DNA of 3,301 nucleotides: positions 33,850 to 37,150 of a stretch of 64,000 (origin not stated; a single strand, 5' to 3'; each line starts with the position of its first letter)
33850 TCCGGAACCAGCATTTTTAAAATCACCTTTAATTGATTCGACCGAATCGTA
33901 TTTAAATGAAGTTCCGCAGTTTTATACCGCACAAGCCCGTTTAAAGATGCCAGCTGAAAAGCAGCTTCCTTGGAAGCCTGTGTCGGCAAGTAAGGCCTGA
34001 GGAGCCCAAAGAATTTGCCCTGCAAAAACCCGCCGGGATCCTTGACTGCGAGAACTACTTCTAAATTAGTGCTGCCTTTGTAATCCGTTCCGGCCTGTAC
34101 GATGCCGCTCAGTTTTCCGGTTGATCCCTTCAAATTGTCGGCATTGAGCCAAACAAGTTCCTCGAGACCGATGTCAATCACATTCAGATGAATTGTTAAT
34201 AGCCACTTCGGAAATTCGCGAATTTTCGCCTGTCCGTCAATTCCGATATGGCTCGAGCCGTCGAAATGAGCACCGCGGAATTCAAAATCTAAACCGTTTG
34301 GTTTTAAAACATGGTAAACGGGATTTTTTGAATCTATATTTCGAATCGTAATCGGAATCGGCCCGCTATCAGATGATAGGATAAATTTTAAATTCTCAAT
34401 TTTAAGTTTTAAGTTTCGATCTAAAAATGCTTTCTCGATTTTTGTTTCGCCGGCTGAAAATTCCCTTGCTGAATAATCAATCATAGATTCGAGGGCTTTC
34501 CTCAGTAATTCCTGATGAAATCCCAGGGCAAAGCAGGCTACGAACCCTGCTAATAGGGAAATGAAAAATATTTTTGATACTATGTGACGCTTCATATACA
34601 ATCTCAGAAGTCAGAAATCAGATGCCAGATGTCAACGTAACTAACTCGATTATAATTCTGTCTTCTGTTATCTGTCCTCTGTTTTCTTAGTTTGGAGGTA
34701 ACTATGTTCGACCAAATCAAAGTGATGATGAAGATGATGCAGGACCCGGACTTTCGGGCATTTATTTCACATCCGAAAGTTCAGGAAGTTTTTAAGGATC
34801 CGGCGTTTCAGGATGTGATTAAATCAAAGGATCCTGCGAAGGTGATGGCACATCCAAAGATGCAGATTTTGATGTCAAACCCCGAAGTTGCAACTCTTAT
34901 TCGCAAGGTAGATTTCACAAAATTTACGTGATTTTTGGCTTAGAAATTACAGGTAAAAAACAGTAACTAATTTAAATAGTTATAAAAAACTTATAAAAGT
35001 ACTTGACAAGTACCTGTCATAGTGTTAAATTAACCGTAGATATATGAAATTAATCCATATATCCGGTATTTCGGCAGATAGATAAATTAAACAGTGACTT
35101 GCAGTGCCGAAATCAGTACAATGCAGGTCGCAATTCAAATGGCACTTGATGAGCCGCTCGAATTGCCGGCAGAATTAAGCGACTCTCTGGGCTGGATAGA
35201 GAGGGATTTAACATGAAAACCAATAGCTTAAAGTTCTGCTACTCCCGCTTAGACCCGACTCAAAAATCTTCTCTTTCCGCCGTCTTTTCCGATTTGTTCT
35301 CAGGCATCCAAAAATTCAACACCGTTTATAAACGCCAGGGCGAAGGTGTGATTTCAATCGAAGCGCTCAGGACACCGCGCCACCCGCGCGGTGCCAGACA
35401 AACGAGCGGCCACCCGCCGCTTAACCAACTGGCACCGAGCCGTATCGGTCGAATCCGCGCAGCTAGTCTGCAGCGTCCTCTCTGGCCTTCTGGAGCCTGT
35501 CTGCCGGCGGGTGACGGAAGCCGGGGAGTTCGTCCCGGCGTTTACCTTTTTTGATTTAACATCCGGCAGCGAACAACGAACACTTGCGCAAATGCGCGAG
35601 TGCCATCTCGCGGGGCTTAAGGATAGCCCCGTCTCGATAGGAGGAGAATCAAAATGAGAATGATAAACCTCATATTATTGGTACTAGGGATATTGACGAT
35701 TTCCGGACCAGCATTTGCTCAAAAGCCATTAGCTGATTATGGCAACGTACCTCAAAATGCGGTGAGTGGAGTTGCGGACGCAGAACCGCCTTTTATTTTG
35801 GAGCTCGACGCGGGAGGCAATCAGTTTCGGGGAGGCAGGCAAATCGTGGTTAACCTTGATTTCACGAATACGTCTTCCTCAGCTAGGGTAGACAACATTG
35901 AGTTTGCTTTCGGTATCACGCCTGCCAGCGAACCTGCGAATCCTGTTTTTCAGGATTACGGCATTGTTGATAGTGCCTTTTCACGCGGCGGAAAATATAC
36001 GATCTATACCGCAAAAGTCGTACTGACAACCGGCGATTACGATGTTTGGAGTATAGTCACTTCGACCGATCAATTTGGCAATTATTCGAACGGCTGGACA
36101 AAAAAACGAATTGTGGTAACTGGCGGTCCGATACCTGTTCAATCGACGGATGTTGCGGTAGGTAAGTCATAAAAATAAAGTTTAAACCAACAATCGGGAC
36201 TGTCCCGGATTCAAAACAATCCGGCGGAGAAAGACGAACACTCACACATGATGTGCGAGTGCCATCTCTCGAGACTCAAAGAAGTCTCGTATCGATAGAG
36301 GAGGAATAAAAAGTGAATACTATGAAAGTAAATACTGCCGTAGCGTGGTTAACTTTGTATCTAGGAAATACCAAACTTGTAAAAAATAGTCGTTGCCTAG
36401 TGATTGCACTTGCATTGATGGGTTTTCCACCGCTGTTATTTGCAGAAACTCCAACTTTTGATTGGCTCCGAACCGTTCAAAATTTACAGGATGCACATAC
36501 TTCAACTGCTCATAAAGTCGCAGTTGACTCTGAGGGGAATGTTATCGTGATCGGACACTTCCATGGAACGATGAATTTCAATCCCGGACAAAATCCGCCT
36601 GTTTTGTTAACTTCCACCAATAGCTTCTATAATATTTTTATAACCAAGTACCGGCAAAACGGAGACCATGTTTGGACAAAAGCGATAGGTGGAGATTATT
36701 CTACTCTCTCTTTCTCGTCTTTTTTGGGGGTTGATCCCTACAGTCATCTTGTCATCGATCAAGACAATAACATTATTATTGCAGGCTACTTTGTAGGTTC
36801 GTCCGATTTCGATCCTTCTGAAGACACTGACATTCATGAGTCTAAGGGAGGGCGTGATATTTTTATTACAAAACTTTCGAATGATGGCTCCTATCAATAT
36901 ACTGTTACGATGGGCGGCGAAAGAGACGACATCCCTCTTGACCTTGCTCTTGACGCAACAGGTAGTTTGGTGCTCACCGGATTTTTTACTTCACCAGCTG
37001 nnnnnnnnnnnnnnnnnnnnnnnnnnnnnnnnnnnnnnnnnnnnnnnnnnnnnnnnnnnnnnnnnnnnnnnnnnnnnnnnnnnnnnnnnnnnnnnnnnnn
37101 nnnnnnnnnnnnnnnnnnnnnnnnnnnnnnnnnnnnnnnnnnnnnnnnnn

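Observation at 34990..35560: Promoter, GC-rich structured region and terminator upstream of the secreted-protein array: candidate ncRNA or long regulatory leader, possibly with a small ORF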

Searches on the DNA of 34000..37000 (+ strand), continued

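Call 89: search_rna_families(source=L025, start=1400, end=2250, threshold=evalue, max_evalue=10)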
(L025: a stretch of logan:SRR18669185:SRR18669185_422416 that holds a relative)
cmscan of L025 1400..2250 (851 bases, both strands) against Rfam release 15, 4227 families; matches with E-value up to 10: 6.
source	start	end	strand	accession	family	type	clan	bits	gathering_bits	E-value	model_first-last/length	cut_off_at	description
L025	1464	1535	+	RF00616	LhrC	Gene; sRNA;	CL00114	18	110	6.9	1-111/111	no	Listeria LhrC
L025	1516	1594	-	RF01168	SNORD126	Gene; snRNA; snoRNA; CD-box;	-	17.7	55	1.4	1-77/77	no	Small nucleolar RNA SNORD126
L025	1530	1598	+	RF03998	mir-2160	Gene; miRNA;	-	17.4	70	7.8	1-93/93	no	mir-2160 microRNA precursor family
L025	1839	1885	-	RF00689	MIR390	Gene; miRNA;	-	16.5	77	3.3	1-121/121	no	MIR390 microRNA precursor family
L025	1790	1849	+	RF01100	PK-BYV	Cis-reg;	-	15.4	50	2.4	1-40/40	no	3'-terminal pseudoknot in BYV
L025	1446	1541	+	RF02189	ST7-OT4_3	Gene; lncRNA;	-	10.7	50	6.3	210-302/302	no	ST7 overlapping transcript 4 conserved region 3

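Call 95: search_with_rna_model(model_id=R1, source=L035, max_evalue=10, filters=off, show_alignments=2)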
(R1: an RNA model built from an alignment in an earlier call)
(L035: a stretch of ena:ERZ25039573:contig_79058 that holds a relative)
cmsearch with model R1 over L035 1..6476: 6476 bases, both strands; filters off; matches with E-value up to 10: 39.
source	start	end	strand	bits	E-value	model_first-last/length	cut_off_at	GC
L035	631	709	+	13.8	0.0025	1-169/169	no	0.51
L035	955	1057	+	13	0.0042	1-169/169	no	0.5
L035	623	701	-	12.8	0.0047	1-169/169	no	0.51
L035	787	889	+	12.8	0.0047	1-169/169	no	0.5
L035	1124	1224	+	12.2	0.0069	1-169/169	no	0.51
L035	1291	1401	+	11.6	0.01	1-169/169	no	0.51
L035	1121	1211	-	10.7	0.019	1-169/169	no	0.51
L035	953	1043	-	10.4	0.023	1-169/169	no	0.49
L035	1289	1379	-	10.4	0.023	1-169/169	no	0.49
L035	785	875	-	10.3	0.025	1-169/169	no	0.52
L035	3359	3395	+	6.5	0.3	1-169/169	no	0.7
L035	1998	2058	-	6.4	0.31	1-169/169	no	0.67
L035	2364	2491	+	6.1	0.38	1-169/169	no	0.7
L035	3541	3602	+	5.2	0.67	1-169/169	no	0.6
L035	3223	3311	+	4.8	0.86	1-169/169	no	0.69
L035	4666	4698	-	4.4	1.1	1-169/169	no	0.7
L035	5345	5502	+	4.3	1.2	1-169/169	no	0.64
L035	1821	1863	+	4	1.4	1-169/169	no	0.58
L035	3533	3594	-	3.8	1.7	1-169/169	no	0.6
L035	2756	2874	+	3.5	2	1-169/169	no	0.71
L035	5704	5771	-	3.4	2.2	1-169/169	no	0.71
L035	3351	3387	-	3.3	2.3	1-169/169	no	0.73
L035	4748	4793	+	3.2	2.5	1-169/169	no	0.76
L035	477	529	+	3.1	2.6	1-169/169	no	0.7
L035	1581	1598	-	3.1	2.7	109-126/169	no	0.61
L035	4563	4678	+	2.9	2.9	1-169/169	no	0.68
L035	2163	2225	-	2.9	2.9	1-169/169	no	0.67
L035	69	93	-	2.5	3.9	35-61/169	no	0.76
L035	64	108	+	2.2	4.6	23-70/169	no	0.78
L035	5102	5135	+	2.2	4.8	1-169/169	no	0.74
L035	2201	2237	+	2.1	5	1-169/169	no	0.65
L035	2000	2043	+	1.8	5.9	1-169/169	no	0.64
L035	290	339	+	1.8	5.9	1-169/169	no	0.66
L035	2408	2468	-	1.4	7.8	1-169/169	no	0.72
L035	455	574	-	1.3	8.4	1-169/169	no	0.7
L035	3809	3845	+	1.3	8.4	99-135/169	no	0.84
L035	3033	3163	+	1.2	8.7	1-169/169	no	0.67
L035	154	184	-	1.1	9.3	22-71/169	no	0.74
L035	5698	5840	+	1.1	9.7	1-169/169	no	0.65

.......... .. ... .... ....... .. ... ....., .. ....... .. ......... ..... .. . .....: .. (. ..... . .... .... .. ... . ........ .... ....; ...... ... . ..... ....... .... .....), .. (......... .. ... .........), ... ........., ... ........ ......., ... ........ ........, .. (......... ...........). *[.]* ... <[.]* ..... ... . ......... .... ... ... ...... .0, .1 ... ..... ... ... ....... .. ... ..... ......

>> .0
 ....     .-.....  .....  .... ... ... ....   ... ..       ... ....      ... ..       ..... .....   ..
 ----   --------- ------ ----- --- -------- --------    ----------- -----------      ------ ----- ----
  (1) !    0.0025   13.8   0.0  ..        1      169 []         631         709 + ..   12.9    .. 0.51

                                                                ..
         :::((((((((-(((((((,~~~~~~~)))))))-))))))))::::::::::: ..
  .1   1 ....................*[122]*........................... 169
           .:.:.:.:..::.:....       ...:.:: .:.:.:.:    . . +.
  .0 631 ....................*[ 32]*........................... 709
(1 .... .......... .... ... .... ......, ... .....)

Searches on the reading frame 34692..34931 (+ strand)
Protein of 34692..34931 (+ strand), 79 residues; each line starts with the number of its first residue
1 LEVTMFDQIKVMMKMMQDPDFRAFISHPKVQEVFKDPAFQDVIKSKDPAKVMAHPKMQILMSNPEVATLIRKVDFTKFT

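Call 13: search_protein_families(library=pfam, proteins=[window:34692-34931:+], max_evalue=0.1)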
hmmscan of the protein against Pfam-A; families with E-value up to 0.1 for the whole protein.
window:34692-34931:+ (79 aa): 4 families
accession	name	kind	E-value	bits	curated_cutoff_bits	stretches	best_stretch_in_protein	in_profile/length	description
PF17830.6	STI1-HOP_DP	-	3.1e-07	30.6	29.1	1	28-53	12-39/55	STI1/HOP, DP domain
PF23195.1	UBQLN1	-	0.0011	19.1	27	1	31-71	3-46/70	Ubiquilin-1-like domain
PF17898.6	GerD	-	0.032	14.6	29.5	1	7-66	45-102/114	Spore germination GerD central core domain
PF00213.23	OSCP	-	0.065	13.7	22.3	1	13-52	31-68/172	ATP synthase delta (OSCP) subunit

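Call 72: list_cluster_members(proteins=[window:34704-34931:+, L004:9354-9593:+, L025:2199-2426:-, L004:10408-10965:+, L025:1024-1512:-, L003:593-1507:+, L025:1525-1980:-, window:33750-34595:-, L025:2524-3381:+, L004:8382-9251:-])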
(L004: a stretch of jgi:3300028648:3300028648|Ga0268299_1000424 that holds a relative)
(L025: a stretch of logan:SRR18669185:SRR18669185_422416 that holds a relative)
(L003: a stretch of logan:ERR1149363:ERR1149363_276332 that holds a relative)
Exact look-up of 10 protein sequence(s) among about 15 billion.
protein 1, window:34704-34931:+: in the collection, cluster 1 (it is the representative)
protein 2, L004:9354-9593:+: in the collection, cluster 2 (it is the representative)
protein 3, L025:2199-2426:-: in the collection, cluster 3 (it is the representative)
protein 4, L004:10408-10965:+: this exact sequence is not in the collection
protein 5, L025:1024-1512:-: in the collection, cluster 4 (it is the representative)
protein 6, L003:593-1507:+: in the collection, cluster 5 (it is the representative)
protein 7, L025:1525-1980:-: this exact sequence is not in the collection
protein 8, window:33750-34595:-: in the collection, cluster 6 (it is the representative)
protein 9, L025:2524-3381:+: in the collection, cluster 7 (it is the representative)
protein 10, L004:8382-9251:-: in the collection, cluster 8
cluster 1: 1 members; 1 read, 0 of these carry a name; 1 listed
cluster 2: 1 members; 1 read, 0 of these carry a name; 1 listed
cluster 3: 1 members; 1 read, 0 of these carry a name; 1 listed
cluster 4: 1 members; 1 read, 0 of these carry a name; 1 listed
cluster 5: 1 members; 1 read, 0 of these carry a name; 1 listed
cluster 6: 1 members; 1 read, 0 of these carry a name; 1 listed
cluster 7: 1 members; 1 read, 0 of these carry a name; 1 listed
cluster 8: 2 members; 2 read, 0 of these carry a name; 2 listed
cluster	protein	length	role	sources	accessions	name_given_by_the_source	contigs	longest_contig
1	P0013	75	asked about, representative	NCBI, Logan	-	-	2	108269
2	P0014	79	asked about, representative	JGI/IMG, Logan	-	-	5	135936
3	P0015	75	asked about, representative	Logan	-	-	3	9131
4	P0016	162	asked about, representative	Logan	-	-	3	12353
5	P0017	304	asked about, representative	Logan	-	-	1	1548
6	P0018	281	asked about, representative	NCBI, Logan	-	-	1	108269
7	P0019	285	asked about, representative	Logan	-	-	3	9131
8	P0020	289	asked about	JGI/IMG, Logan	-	-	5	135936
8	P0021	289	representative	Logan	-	-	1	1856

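Call 73: find_homologous_proteins(query=window:34704-34931:+, max_evalue=0.00001)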
Query window:34704-34931:+ (75 aa): 3 proteins with E <= 0.00001 among 4 candidates.
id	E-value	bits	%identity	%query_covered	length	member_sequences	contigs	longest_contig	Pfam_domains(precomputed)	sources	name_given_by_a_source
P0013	7.4e-41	154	100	100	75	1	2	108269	PF17830.7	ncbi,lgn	-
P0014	2.6e-35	136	82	99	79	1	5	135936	PF17830.7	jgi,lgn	-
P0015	5.0e-34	132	87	80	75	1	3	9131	PF17830.7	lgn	-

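Call 74: find_encoding_contigs(protein=P0014, flank=2500, max_places=10)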
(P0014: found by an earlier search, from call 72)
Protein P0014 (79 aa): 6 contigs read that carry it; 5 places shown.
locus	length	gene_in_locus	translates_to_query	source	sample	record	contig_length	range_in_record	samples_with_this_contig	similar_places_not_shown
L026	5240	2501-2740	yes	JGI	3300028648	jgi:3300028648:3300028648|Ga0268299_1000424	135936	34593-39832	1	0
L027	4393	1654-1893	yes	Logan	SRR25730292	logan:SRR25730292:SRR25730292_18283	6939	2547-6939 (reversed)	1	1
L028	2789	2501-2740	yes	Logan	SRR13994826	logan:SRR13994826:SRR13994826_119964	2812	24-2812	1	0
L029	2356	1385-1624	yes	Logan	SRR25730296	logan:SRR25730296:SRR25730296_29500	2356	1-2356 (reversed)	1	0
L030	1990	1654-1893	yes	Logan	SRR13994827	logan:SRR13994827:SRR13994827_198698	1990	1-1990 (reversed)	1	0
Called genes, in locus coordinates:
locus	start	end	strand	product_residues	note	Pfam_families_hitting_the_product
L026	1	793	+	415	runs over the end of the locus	PF00890:FAD_binding_2, PF01134:GIDA (faint), PF01266:DAO (faint), PF03486:HI0933_like, PF07992:Pyr_redox_2, PF12831:FAD_oxidored, PF13738:Pyr_redox_3 (weak), PF22780:HI0933_like_1st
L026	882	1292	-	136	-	PF07027:DUF1318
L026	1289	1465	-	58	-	-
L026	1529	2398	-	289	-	-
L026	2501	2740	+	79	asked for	PF17830:STI1-HOP_DP (faint)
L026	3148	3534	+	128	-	-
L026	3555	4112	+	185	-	-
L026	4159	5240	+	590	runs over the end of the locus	PF08547:CIA30 (faint), PF03425:CBM_11 (faint)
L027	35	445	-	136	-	PF07027:DUF1318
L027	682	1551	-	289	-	-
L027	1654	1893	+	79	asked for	PF17830:STI1-HOP_DP (faint)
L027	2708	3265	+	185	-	-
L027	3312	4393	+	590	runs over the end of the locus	PF08547:CIA30 (faint), PF03425:CBM_11 (faint)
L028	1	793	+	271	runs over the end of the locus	?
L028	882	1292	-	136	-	PF07027:DUF1318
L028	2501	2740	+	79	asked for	PF17830:STI1-HOP_DP (faint)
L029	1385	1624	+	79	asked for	PF17830:STI1-HOP_DP (faint)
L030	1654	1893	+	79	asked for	PF17830:STI1-HOP_DP (faint)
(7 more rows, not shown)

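Call 75: find_encoding_contigs(protein=P0015, flank=2500, max_places=10)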
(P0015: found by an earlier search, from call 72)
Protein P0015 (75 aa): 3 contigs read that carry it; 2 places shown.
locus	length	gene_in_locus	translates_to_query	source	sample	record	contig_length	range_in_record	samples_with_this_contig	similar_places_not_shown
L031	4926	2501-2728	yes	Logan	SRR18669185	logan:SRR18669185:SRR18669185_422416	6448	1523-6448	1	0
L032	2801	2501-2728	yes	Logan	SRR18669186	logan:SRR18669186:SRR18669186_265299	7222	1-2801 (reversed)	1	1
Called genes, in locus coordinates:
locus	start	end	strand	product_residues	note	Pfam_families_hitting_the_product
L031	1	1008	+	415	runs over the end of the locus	PF00890:FAD_binding_2, PF01134:GIDA (faint), PF01266:DAO (faint), PF03486:HI0933_like, PF07992:Pyr_redox_2, PF12831:FAD_oxidored, PF13450:NAD_binding_8 (weak), PF22780:HI0933_like_1st, +1 more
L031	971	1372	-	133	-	PF07027:DUF1318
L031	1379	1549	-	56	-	-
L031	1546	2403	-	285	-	-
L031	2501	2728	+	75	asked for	PF17830:STI1-HOP_DP (faint)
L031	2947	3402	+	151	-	-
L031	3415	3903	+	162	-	-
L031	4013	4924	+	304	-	?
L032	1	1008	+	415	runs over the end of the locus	PF00890:FAD_binding_2, PF01134:GIDA (faint), PF01266:DAO (faint), PF03486:HI0933_like, PF07992:Pyr_redox_2, PF12831:FAD_oxidored, PF13450:NAD_binding_8 (weak), PF22780:HI0933_like_1st, +1 more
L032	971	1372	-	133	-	PF07027:DUF1318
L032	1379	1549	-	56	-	-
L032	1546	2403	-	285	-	-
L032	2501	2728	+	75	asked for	PF17830:STI1-HOP_DP (faint)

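Call 76: find_encoding_contigs(protein=P0013, flank=2500, max_places=10)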
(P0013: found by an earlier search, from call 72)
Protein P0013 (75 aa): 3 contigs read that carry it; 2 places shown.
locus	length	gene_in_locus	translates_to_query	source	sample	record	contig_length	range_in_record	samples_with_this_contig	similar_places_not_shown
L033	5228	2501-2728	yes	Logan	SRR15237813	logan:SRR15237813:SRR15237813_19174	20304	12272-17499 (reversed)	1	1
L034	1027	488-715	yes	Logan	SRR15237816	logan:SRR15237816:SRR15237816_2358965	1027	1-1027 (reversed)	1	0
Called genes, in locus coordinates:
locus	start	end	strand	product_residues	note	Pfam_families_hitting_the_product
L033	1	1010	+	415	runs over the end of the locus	PF00890:FAD_binding_2, PF01134:GIDA (faint), PF01266:DAO (weak), PF03486:HI0933_like, PF07992:Pyr_redox_2, PF12831:FAD_oxidored, PF13450:NAD_binding_8 (weak), PF22780:HI0933_like_1st, +1 more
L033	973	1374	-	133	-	PF07027:DUF1318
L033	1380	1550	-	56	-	-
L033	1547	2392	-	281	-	-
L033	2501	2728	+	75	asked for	PF17830:STI1-HOP_DP (faint)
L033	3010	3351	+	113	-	-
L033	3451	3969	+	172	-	-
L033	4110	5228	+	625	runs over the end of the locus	PF06739:SBBP (faint)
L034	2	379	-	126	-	?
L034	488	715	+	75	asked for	PF17830:STI1-HOP_DP (faint)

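Call 106: search_protein_families(library=ncbifam, proteins=[window:34704-34931:+], max_evalue=0.1)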
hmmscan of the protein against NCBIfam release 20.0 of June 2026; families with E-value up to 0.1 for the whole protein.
window:34704-34931:+ (75 aa): 2 families
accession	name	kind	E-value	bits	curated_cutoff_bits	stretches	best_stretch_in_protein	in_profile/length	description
TIGR01145.1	ATP_synt_delta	equivalog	0.052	13.8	57.5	0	4-41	25-63/172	ATP synthase F1 subunit delta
NF040801.1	spore_GerD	equivalog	0.053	13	100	1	4-60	105-159/174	spore germination lipoprotein GerD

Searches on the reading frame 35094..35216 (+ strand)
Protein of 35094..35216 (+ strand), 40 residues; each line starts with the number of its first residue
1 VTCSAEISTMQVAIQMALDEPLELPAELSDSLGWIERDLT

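Call 13: search_protein_families(library=pfam, proteins=[window:35094-35216:+], max_evalue=0.1)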
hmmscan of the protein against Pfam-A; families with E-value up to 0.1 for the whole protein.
window:35094-35216:+ (40 aa): 0 families
